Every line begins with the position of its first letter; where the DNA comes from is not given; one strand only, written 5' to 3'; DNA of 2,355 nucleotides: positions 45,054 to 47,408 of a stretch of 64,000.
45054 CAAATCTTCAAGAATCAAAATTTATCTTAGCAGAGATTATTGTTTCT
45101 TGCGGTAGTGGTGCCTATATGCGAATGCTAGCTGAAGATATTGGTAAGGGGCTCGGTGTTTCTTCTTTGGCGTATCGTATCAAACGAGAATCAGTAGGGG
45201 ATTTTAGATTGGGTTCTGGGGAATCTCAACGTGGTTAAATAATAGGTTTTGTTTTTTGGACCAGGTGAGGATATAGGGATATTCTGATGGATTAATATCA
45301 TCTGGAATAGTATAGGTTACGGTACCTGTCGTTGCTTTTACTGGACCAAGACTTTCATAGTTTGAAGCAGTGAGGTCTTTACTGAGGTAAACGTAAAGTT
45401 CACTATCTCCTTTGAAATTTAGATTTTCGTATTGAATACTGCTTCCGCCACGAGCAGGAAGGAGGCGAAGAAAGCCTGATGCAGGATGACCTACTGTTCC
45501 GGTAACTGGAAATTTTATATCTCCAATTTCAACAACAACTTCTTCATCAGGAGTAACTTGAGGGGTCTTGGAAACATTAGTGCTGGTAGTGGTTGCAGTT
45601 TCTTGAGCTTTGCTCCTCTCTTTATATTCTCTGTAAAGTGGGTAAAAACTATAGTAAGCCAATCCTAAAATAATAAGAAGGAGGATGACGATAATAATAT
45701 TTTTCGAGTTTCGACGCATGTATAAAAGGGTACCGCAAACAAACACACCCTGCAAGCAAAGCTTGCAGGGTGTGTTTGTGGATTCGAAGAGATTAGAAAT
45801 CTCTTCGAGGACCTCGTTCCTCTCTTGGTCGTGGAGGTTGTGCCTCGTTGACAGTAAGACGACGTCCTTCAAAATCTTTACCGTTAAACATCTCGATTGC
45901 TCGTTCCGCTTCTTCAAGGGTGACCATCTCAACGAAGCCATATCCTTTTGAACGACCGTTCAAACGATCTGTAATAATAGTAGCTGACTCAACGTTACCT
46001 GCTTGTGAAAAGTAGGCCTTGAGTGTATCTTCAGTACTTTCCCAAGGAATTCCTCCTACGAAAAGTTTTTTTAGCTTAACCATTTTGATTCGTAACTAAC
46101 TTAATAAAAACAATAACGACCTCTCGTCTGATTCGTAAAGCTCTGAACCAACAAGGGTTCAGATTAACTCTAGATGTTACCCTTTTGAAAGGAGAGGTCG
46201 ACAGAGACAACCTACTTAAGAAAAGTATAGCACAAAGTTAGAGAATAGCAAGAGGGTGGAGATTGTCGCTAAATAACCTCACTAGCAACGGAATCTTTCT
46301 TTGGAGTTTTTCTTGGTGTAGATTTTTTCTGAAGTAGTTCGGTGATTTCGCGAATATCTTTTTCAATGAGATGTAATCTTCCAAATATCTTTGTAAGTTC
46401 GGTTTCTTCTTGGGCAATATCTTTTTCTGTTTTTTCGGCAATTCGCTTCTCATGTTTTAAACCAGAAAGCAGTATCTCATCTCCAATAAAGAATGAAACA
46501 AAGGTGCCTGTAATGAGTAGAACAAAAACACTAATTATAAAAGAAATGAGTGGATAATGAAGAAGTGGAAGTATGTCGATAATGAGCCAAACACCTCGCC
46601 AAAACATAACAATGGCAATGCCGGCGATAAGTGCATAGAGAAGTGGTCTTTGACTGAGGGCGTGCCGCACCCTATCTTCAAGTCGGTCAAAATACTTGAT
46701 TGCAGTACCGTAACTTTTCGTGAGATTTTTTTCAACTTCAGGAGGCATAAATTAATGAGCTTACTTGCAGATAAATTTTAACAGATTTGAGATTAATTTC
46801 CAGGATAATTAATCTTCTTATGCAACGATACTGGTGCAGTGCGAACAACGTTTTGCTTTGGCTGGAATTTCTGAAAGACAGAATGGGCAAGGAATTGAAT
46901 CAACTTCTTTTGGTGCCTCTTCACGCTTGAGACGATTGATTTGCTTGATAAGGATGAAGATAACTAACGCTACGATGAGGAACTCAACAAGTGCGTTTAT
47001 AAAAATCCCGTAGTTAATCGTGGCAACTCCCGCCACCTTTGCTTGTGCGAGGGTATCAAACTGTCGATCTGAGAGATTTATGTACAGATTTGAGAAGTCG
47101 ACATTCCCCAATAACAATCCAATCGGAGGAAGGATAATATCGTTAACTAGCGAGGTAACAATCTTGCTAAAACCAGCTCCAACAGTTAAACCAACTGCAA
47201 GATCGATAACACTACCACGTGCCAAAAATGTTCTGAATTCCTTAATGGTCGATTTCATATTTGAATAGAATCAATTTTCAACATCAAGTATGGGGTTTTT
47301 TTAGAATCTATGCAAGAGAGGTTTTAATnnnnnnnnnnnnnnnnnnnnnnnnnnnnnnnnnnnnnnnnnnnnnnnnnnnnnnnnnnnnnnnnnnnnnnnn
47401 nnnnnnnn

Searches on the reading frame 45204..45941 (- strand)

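Call 22: search_protein_families(library=pfam, proteins=[window:45204-45941:-], max_evalue=0.001)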
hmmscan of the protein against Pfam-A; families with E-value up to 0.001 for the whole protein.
window:45204-45941:- (245 aa): 2 families
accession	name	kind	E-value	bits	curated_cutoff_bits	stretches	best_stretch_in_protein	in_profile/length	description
PF10517.14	DM13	-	1.9e-06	28.9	25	1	151-240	6-105/105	Electron transfer DM13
PF13567.11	DUF4131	-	9.8e-05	22.5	31.6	1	65-160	11-108/165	Domain of unknown function (DUF4131)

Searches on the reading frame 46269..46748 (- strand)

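Call 22: search_protein_families(library=pfam, proteins=[window:46269-46748:-], max_evalue=0.001)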
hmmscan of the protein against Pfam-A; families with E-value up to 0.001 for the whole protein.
window:46269-46748:- (159 aa): 1 family
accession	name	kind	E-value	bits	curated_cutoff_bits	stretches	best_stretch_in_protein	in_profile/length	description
PF15993.10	Fuseless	-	8.5e-05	22.5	25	1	37-80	82-127/298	Fuseless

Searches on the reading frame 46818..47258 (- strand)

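Call 22: search_protein_families(library=pfam, proteins=[window:46818-47258:-], max_evalue=0.001)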
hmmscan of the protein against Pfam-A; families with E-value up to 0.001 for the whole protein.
window:46818-47258:- (146 aa): 1 family
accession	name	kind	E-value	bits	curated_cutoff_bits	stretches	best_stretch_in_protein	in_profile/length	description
PF01741.23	MscL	-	2.2e-37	128.6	27.4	1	5-132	2-119/123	Large-conductance mechanosensitive channel, MscL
